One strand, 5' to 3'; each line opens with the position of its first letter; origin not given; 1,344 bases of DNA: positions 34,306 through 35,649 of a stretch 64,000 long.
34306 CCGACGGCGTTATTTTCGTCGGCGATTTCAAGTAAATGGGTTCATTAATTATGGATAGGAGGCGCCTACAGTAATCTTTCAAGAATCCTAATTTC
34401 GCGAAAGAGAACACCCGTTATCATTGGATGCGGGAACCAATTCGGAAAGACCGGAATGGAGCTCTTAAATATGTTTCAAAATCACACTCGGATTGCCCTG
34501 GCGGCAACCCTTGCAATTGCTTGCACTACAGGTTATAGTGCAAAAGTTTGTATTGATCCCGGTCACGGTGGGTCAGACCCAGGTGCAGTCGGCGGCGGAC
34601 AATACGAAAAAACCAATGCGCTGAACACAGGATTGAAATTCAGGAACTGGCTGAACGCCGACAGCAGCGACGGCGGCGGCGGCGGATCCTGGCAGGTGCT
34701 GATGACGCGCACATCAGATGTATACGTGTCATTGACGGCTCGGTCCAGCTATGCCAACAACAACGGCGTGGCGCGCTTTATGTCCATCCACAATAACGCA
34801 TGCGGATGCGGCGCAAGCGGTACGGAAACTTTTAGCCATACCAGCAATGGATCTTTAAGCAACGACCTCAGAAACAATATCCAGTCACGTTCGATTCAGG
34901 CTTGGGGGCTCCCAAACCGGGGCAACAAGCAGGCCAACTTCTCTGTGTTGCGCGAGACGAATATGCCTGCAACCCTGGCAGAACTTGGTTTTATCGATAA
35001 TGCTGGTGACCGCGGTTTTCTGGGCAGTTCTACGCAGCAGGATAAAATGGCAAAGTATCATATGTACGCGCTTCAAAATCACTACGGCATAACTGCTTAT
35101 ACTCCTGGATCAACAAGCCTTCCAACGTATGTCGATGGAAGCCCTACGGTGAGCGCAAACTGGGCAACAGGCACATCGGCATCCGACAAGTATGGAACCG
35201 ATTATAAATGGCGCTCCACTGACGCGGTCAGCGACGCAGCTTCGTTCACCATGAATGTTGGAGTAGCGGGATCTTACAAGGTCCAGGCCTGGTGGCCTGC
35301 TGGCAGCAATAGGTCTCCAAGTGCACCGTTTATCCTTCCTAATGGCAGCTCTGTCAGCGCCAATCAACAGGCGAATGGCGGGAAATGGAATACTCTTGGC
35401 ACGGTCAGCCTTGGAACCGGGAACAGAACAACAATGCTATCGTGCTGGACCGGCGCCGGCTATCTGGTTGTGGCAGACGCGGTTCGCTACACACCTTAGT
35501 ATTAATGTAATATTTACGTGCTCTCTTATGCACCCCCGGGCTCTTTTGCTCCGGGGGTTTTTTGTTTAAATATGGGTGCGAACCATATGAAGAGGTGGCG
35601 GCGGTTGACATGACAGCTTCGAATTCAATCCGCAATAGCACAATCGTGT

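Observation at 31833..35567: Segmental duplication giving two amidase genes with novel C-terminal domains and conserved leaders, flanking a TolB-like PD40 gene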

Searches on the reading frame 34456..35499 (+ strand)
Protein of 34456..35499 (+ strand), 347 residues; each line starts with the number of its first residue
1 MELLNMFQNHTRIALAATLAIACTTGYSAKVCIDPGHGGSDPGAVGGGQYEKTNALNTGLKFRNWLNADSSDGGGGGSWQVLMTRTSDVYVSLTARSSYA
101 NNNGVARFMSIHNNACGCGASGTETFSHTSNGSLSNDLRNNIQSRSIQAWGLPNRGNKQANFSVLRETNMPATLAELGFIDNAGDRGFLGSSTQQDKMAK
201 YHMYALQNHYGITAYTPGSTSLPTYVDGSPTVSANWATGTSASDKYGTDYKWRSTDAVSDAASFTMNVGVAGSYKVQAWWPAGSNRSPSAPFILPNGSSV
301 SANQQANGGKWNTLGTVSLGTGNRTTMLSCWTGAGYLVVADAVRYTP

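Call 5: search_protein_families(library=pfam, proteins=[window:34456-35499:+], max_evalue=0.01)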
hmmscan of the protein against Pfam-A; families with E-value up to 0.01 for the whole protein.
window:34456-35499:+ (347 aa): 2 families
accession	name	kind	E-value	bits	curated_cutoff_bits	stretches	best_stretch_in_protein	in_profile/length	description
PF01520.23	Amidase_3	-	3.3e-41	141.7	27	1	31-207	1-173/174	N-acetylmuramoyl-L-alanine amidase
PF25275.1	Golvesin_C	-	6.1e-23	81.8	31.6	1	230-346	11-131/132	Golvesin C-terminal domain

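Call 9: find_encoding_contigs(protein=window:34456-35499:+, flank=6000, max_places=6)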
Protein window:34456-35499:+ (347 aa): no gene with exactly this product is on record in the collection.

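Call 10: find_encoding_contigs(protein=window:34471-35499:+, flank=6000, max_places=6)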
Protein window:34471-35499:+ (342 aa): no gene with exactly this product is on record in the collection.
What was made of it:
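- Tried and rejected: Look-ups of the window amidase failed with both candidate starts (calls 9, 10), although P0001 is 100% identical to it.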

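Call 11: find_homologous_proteins(query=window:34471-35499:+, max_evalue=0.00001)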
Query window:34471-35499:+ (342 aa): 2450 proteins with E <= 0.00001 among 8000 candidates; the best 120 are listed.
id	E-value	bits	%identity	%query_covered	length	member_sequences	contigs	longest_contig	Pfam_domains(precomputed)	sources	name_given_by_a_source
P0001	5.2e-227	771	100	100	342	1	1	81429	PF25275.2,PF01520.24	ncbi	-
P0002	1.4e-190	651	85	100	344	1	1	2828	PF25275.2,PF01520.24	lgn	-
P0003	1.0e-189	648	83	100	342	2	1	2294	PF25275.2,PF01520.24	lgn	-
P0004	5.7e-187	639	84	95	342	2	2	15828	PF25275.2,PF01520.24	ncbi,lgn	-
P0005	3.7e-186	636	82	99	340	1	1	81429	PF25275.2,PF01520.24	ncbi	-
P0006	4.6e-177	606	79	99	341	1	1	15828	PF25275.2,PF01520.24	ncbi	-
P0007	1.8e-175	601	78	98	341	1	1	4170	PF25275.2,PF01520.24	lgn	-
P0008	1.8e-172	591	78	95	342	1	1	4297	PF25275.2,PF01520.24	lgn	-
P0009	1.8e-170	585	77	99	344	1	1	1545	PF25275.2,PF01520.24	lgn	-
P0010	4.5e-170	583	75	100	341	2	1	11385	PF25275.2,PF01520.24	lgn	-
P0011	1.1e-164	566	76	96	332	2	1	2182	PF25275.2,PF01520.24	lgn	-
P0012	9.9e-162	556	75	95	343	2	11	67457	PF25275.2,PF01520.24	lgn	-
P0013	3.6e-160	551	73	98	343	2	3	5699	PF25275.2,PF01520.24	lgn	-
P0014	3.4e-157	541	71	98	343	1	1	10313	PF25275.2,PF01520.24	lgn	-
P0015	3.0e-154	531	68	100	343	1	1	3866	PF25275.2,PF01520.24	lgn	-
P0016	1.1e-153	530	68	100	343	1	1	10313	PF25275.2,PF01520.24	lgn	-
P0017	1.1e-153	529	73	94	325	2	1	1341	PF25275.2,PF01520.24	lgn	-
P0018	1.6e-149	516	71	98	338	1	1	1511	PF25275.2,PF01520.24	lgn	-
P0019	1.5e-148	513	70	98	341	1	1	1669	PF25275.2,PF01520.24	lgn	-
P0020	3.6e-147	508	67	99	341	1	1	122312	PF25275.2,PF01520.24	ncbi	ncbi:MAG: N-acetylmuramoyl-L-alanine amidase [Candidatus Sumerlaeaceae bacterium]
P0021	3.3e-145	502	67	99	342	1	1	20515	PF25275.2,PF01520.24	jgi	-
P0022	4.5e-145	501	66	98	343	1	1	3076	PF25275.2,PF01520.24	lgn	-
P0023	6.8e-145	501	66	98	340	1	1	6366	PF25275.2,PF01520.24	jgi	jgi:N-acetylmuramoyl-L-alanine amidase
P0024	1.2e-144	500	67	99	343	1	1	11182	PF25275.2,PF01520.24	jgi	-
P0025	4.9e-144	498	65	99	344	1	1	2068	PF25275.2,PF01520.24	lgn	-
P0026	9.9e-144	497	66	98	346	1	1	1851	PF25275.2,PF01520.24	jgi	jgi:N-acetylmuramoyl-L-alanine amidase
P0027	1.1e-142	493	68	100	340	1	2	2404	PF25275.2,PF01520.24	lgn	-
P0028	8.8e-142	490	64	99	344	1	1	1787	PF25275.2,PF01520.24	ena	-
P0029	9.7e-142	490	64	99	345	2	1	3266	PF25275.2,PF01520.24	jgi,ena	-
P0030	2.5e-141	489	64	100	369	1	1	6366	PF25275.2,PF01520.24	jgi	jgi:N-acetylmuramoyl-L-alanine amidase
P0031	5.8e-141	488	65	99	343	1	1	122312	PF25275.2,PF01520.24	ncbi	ncbi:MAG: N-acetylmuramoyl-L-alanine amidase [Candidatus Sumerlaeaceae bacterium]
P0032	2.1e-140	486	64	98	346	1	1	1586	PF25275.2,PF01520.24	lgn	-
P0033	9.4e-139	480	65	98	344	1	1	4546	PF25275.2,PF01520.24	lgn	-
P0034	1.1e-138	480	66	97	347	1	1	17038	PF25275.2,PF01520.24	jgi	-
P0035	2.2e-138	479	65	99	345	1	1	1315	PF25275.2,PF01520.24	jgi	-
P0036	3.6e-136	472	64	98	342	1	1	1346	PF25275.2,PF01520.24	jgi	-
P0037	8.7e-136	471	66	94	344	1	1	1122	PF25275.2,PF01520.24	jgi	-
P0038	2.9e-134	466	60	99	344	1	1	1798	PF25275.2,PF01520.24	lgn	-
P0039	2.9e-133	462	64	99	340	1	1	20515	PF25275.2,PF01520.24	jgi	-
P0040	1.2e-132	460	61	94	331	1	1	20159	PF25275.2,PF01520.24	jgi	jgi:N-acetylmuramoyl-L-alanine amidase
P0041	1.7e-132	460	62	99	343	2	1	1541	PF25275.2,PF01520.24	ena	-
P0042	4.2e-132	459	64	93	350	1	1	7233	PF25275.2,PF01520.24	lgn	-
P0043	5.6e-132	458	63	98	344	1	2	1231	PF25275.2,PF01520.24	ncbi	-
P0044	2.2e-131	456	63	100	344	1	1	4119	PF25275.2,PF01520.24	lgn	-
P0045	7.0e-131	455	59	99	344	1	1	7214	PF25275.2,PF01520.24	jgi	-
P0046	3.0e-130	452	62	99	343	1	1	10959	PF25275.2,PF01520.24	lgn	-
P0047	3.0e-127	443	61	100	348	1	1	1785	PF25275.2,PF01520.24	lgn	-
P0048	4.7e-127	442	61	99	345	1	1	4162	PF25275.2,PF01520.24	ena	-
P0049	1.5e-126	440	63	93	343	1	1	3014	PF25275.2,PF01520.24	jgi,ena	-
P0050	5.3e-126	438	60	99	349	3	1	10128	PF25275.2,PF01520.24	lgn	-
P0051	8.9e-125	434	61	97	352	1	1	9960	PF25275.2,PF01520.24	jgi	jgi:N-acetylmuramoyl-L-alanine amidase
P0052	3.1e-124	433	62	98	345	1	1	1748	PF25275.2,PF01520.24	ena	-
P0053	4.1e-123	429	57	100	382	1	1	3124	PF25275.2,PF01520.24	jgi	jgi:N-acetylmuramoyl-L-alanine amidase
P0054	1.3e-122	427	60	93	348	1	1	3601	PF25275.2,PF01520.24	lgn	-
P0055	2.5e-122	426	57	99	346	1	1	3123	PF25275.2,PF01520.24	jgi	jgi:N-acetylmuramoyl-L-alanine amidase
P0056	9.9e-122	424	58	99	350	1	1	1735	PF25275.2,PF01520.24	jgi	jgi:N-acetylmuramoyl-L-alanine amidase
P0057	4.7e-121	422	57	100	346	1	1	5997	PF25275.2,PF01520.24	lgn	-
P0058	9.0e-120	418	59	93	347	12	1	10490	PF25275.2,PF01520.24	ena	-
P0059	2.4e-119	417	59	98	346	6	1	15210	PF25275.2,PF01520.24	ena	-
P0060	1.4e-118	414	59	98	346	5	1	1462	PF25275.2,PF01520.24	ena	-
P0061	2.3e-118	413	59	94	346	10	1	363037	PF25275.2,PF01520.24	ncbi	-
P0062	2.6e-118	413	56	99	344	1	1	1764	PF25275.2,PF01520.24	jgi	jgi:N-acetylmuramoyl-L-alanine amidase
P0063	2.8e-118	413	60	94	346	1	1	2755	PF25275.2,PF01520.24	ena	-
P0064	4.8e-118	412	58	96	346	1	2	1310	PF25275.2,PF01520.24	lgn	-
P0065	2.7e-117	410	57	98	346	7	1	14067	PF25275.2,PF01520.24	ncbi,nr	ncbi:MAG: N-acetylmuramoyl-L-alanine amidase [Candidatus Sumerlaeaceae bacterium]|nr:N-acetylmuramoy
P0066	6.7e-117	409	57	98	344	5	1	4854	PF25275.2,PF01520.24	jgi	-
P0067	1.1e-116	408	60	94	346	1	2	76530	PF25275.2,PF01520.24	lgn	-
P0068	2.4e-116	407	57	97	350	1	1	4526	PF25275.2,PF01520.24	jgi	jgi:N-acetylmuramoyl-L-alanine amidase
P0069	2.8e-115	403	63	88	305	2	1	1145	PF25275.2,PF01520.24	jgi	-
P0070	7.2e-114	399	58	94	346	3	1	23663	PF25275.2,PF01520.24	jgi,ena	-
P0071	8.7e-113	395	56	98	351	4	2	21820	PF25275.2,PF01520.24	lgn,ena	-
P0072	2.9e-112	393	54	97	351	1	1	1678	PF25275.2,PF01520.24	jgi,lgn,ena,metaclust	metaclust:\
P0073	3.3e-112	393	59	93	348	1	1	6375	PF25275.2,PF01520.24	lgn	-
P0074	5.3e-112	392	57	98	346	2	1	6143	PF25275.2,PF01520.24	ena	-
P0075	8.9e-112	392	55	100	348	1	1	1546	PF25275.2,PF01520.24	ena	-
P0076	7.5e-110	385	55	97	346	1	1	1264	PF25275.2,PF01520.24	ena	-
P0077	5.0e-109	383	57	97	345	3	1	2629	PF25275.2,PF01520.24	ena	-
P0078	7.7e-109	382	55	98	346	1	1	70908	PF25275.2,PF01520.24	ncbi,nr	ncbi:N-acetylmuramoyl-L-alanine amidase [Candidatus Sumerlaeota bacterium]|nr:N-acetylmuramoyl-L-ala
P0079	1.7e-108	381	56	93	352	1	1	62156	PF25275.2,PF01520.24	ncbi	-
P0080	4.9e-108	379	54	98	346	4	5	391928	PF25275.2,PF01520.24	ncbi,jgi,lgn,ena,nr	ncbi:hypothetical protein CVU37_01405 [candidate division BRC1 bacterium HGW-BRC1-1]|jgi:N-acetylmur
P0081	7.0e-108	379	55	99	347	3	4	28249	PF25275.2,PF01520.24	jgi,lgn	jgi:N-acetylmuramoyl-L-alanine amidase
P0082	2.5e-107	377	56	92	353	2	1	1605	PF25275.2,PF01520.24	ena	-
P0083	3.1e-107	377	55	93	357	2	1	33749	PF25275.2,PF01520.24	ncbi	-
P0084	1.2e-106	375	52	96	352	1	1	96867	PF25275.2,PF01520.24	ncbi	ncbi:MAG: hypothetical protein Kow0059_17170 [Candidatus Sumerlaeia bacterium]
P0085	1.2e-106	375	56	93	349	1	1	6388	PF25275.2,PF01520.24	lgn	-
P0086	4.1e-106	373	56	92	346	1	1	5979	PF25275.2,PF01520.24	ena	-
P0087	1.5e-105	371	55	98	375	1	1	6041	PF25275.2,PF01520.24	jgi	jgi:N-acetylmuramoyl-L-alanine amidase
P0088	3.0e-104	367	56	93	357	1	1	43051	PF25275.2,PF01520.24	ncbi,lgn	-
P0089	6.7e-104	366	53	93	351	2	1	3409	PF25275.2,PF01520.24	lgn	-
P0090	5.7e-103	363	53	96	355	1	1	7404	PF25275.2,PF01520.24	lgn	-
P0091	1.9e-102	361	52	98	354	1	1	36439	PF25275.2,PF01520.24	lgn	-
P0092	2.1e-102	361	53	99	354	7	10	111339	PF25275.2,PF01520.24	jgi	jgi:N-acetylmuramoyl-L-alanine amidase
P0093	8.1e-102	359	51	98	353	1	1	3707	PF25275.2,PF01520.24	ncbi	ncbi:MAG: N-acetylmuramoyl-L-alanine amidase [Candidatus Sumerlaeota bacterium]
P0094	9.7e-102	359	53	96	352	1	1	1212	PF25275.2,PF01520.24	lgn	-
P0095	3.8e-101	357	52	98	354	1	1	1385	PF25275.2,PF01520.24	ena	-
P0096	5.7e-101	356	51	97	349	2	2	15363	PF25275.2,PF01520.24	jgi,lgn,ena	-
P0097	1.9e-100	354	52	97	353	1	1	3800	PF25275.2,PF01520.24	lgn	-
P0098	2.3e-100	354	51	98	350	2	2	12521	PF25275.2,PF01520.24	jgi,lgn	jgi:N-acetylmuramoyl-L-alanine amidase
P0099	3.8e-100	353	52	97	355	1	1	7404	PF25275.2,PF01520.24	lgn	-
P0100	4.4e-100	353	52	98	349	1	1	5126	PF25275.2,PF01520.24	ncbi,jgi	jgi:N-acetylmuramoyl-L-alanine amidase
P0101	4.5e-100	353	53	93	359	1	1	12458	PF25275.2,PF01520.24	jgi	-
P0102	5.9e-100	353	52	95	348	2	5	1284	PF25275.2,PF01520.24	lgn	-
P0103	1.0e-99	352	52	99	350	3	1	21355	PF25275.2,PF01520.24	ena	-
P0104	1.1e-98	349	50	100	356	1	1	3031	PF25275.2,PF01520.24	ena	-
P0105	1.6e-98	348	52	97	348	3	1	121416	PF25275.2,PF01520.24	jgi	-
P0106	9.6e-98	346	52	98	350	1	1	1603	PF25275.2,PF01520.24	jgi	jgi:N-acetylmuramoyl-L-alanine amidase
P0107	2.8e-97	344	51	97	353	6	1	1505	PF25275.2,PF01520.24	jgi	jgi:N-acetylmuramoyl-L-alanine amidase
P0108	9.8e-97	342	51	93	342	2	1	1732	PF25275.2,PF01520.24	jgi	-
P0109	1.5e-96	342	49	94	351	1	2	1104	PF25275.2,PF01520.24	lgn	-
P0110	4.8e-96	340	51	99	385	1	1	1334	PF25275.2,PF01520.24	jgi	jgi:N-acetylmuramoyl-L-alanine amidase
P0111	5.5e-96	340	45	93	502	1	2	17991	PF25275.2,PF01520.24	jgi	-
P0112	2.7e-93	331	50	93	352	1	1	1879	PF25275.2,PF01520.24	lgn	-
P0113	1.2e-92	329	49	99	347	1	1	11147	PF25275.2,PF01520.24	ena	-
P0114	1.4e-92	329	50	99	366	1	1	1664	PF25275.2,PF01520.24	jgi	jgi:N-acetylmuramoyl-L-alanine amidase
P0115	3.1e-92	327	49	96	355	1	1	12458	PF25275.2,PF01520.24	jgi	-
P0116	3.9e-92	327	51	97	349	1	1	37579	PF25275.2,PF01520.24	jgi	jgi:N-acetylmuramoyl-L-alanine amidase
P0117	4.8e-92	327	49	97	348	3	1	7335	PF25275.2,PF01520.24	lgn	-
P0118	1.9e-91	325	49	98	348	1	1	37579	PF25275.2,PF01520.24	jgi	jgi:N-acetylmuramoyl-L-alanine amidase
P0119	1.5e-90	322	50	96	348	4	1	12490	PF25275.2,PF01520.24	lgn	-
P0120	2.7e-90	321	51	97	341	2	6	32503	PF25275.2,PF01520.24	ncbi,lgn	-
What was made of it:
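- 34471..35499 (+): Amidase copy 2 (342 aa, 100% identical to database protein P0001). It has Amidase_3 (nt 34546-35076) and Golvesin_C (nt 35143-35493). Calls 5 and 11.
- Checked: Database gene calls P0005 and P0001 use them (call 11), and GGAG then sits 9 nt upstream.
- All 120 listed homologues share the two-domain architecture, and those with a source name are Sumerlaeota/BRC1 (call 11).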

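Call 13: find_encoding_contigs(protein=P0004, flank=6000, max_places=3)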
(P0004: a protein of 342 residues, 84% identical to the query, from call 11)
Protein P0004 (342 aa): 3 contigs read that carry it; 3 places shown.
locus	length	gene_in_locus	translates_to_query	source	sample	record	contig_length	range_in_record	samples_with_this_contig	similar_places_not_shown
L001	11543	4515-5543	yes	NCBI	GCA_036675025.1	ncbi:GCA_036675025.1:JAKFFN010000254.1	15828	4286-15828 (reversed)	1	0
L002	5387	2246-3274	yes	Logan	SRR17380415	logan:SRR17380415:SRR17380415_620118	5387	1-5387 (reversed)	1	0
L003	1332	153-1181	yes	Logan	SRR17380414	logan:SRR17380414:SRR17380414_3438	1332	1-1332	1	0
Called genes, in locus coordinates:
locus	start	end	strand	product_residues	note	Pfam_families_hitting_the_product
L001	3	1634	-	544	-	?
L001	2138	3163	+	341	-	PF01520:Amidase_3, PF25275:Golvesin_C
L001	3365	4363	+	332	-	PF26550:Tricorn_2nd (faint), PF26549:Tricorn_N (weak), PF07676:PD40 (weak)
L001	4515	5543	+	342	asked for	PF01520:Amidase_3, PF25275:Golvesin_C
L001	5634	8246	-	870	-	PF07719:TPR_2 (faint), PF13176:TPR_7 (faint), PF13428:TPR_14 (faint), PF13432:TPR_16 (faint), PF14559:TPR_19 (faint), PF12895:ANAPC3 (faint), PF13181:TPR_8 (faint)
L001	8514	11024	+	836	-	PF00149:Metallophos (weak), PF18998:Flg_new_2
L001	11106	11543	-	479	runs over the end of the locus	PF01120:Alpha_L_fucos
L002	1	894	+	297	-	?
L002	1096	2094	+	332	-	PF26550:Tricorn_2nd (faint), PF26549:Tricorn_N (weak), PF07676:PD40 (weak)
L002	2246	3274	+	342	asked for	PF01520:Amidase_3, PF25275:Golvesin_C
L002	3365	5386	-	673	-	?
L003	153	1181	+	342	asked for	PF01520:Amidase_3, PF25275:Golvesin_C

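Call 14: find_encoding_contigs(protein=P0020, flank=6000, max_places=3)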
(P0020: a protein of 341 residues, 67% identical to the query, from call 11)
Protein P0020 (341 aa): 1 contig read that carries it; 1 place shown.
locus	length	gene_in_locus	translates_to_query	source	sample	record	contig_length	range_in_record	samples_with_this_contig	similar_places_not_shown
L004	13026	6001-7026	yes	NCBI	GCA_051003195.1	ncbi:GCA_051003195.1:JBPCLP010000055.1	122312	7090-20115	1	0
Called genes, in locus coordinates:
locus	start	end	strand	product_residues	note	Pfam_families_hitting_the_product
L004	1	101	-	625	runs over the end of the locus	PF13414:TPR_11, PF13424:TPR_12 (weak), PF13432:TPR_16, PF13414:TPR_11, PF13424:TPR_12, PF13432:TPR_16, PF13414:TPR_11, PF13432:TPR_16, +21 more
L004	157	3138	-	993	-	PF10670:DUF4198 (faint), PF09430:EMC7_beta-sandw (faint), PF13620:CarboxypepD_reg, PF13715:CarbopepD_reg_2 (faint), PF17210:SdrD_B (faint), PF17802:SpaA (faint), PF20598:DUF6795 (faint), PF13620:CarboxypepD_reg, +1 more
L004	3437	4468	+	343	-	PF01520:Amidase_3, PF25275:Golvesin_C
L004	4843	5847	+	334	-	PF07676:PD40 (faint), PF26549:Tricorn_N (weak)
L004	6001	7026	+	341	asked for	PF01520:Amidase_3, PF25275:Golvesin_C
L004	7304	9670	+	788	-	PF00515:TPR_1 (faint), PF07719:TPR_2 (faint), PF12895:ANAPC3 (faint), PF13174:TPR_6 (faint), PF13176:TPR_7 (faint), PF13181:TPR_8 (faint), PF13414:TPR_11 (faint), PF14559:TPR_19 (weak), +8 more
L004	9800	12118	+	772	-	PF03633:Glyco_hydro_65C (faint)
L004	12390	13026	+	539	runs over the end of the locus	PF00682:HMGL-like, PF22617:HCS_D2, PF08502:LeuA_dimer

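Call 16: find_related_loci(query=A1, collection=genome_contigs, flank=5000)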
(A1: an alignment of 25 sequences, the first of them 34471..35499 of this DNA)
Query A1 (342 aa) in genome_contigs; peptide patterns used: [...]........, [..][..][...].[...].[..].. (x = any residue, [..] = any of these).
600 stretches matched a pattern (row limit reached: there are more); 566 encode a relative of the query (tblastn E <= 1e-3); the best 80 are kept; 80 distinct loci.
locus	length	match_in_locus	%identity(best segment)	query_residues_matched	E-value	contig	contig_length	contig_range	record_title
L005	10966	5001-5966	59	21-340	3e-121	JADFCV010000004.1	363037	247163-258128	MAG: Candidatus Sumerlaeota bacterium isolate QZM1.54 NODE_4_length_363037_cov_4.482195, whole genome shotgun sequence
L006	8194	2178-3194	57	5-340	1e-117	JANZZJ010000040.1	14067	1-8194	MAG: Candidatus Sumerlaeaceae bacterium isolate SKW119 k141_694996, whole genome shotgun sequence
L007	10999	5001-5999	53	8-339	5e-106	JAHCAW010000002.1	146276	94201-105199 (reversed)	MAG: Candidatus Sumerlaeia bacterium isolate ACE_SUM1 SUM1_2, whole genome shotgun sequence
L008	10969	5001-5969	56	25-341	8e-105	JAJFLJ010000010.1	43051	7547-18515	MAG: Candidatus Sumerlaeota bacterium isolate OFTM212 OFTM212_9, whole genome shotgun sequence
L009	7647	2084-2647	53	25-212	3e-59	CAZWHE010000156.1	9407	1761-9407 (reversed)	MAG TPA_asm: uncultured Phycisphaerales bacterium isolate binchicken_co65_83 genome assembly, contig: NODE_28018_length_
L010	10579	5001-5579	52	20-212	1e-54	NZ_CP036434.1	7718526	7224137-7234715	Saltatorellus ferox strain Poly30 chromosome, complete genome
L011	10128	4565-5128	48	23-212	2e-48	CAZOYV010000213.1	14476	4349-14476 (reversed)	MAG TPA_asm: uncultured Rickettsiales bacterium isolate SRP141376_co4_92 genome assembly, contig: NODE_7081_length_14476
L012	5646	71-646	43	21-212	6e-47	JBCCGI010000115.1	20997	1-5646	MAG: Planctomycetota bacterium isolate P01_B01_bin.4 k141_594458_length_20997_cov_23.4466, whole genome shotgun sequence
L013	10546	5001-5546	43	26-210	2e-37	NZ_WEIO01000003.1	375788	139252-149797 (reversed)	Bacillus aerolatus strain CX253 Bacillus_aerolutum_CX253_ctg003, whole genome shotgun sequence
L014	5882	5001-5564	45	28-221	1e-36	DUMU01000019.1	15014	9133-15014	MAG TPA_asm: Bacillota bacterium isolate AS04akNAM_94 11639_AS04, whole genome shotgun sequence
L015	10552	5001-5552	41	23-210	2e-36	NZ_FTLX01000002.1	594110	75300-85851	Domibacillus enclensis strain NIO-1016, whole genome shotgun sequence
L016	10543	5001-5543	43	26-210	4e-36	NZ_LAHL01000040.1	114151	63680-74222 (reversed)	Domibacillus robiginosus strain WS 4628 DSM25058_1_trimmed_contig_40, whole genome shotgun sequence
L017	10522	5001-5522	42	7-187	1e-34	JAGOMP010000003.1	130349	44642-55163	MAG: Planctomycetota bacterium isolate Go_SlDig_bin_27 Go_SlDig_245_length_130349_cov_12.245235, whole genome shotgun se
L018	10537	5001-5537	41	25-207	6e-34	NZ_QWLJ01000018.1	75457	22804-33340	Roseburia sp. 1XD42-34 Scaffold17_1, whole genome shotgun sequence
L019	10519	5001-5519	42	25-207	8e-34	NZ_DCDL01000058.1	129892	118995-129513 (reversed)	MAG: Clostridium sp. UBA1056 UBA1056_contig_68, whole genome shotgun sequence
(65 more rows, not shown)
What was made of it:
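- Tried and rejected: Genome_contigs scan (call 16).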

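Call 17: find_encoding_contigs(protein=P0014, flank=6000, max_places=2)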
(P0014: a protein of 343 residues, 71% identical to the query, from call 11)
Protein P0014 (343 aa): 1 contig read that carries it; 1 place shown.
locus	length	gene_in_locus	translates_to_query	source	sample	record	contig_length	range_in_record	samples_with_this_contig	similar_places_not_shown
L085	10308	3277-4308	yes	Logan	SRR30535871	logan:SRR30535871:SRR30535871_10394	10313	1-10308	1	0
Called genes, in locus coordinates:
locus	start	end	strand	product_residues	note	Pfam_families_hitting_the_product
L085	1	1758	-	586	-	?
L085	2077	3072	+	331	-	PF26549:Tricorn_N (faint), PF07676:PD40 (faint)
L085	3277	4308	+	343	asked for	PF01520:Amidase_3, PF25275:Golvesin_C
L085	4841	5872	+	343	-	PF01520:Amidase_3, PF25275:Golvesin_C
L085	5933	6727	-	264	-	-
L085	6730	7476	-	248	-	PF13620:CarboxypepD_reg (faint)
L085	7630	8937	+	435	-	PF16697:Yop-YscD_cpl, PF00498:FHA, PF16697:Yop-YscD_cpl, PF00498:FHA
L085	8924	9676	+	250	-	PF00149:Metallophos, PF12850:Metallophos_2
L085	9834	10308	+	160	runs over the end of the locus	?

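Call 18: find_encoding_contigs(protein=P0021, flank=6000, max_places=2)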
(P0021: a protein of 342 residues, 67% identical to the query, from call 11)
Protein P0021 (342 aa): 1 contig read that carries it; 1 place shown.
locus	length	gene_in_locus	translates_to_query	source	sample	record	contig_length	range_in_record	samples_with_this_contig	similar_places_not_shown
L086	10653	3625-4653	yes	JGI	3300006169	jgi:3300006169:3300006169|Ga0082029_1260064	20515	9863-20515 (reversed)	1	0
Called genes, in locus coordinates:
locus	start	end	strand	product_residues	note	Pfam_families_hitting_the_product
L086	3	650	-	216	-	?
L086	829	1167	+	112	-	-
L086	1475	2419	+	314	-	PF01510:Amidase_2, PF25275:Golvesin_C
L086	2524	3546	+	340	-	PF01520:Amidase_3, PF25275:Golvesin_C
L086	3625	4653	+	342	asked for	PF01520:Amidase_3, PF25275:Golvesin_C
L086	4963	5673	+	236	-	PF07963:N_methyl, PF08334:T2SSG (faint)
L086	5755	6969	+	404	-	PF01292:Ni_hydr_CYTB (faint), PF03929:PepSY_TM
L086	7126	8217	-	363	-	PF00989:PAS, PF08448:PAS_4, PF13426:PAS_9, PF08447:PAS_3 (weak), PF00512:HisKA, PF02518:HATPase_c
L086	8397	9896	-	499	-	-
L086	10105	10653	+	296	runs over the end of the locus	-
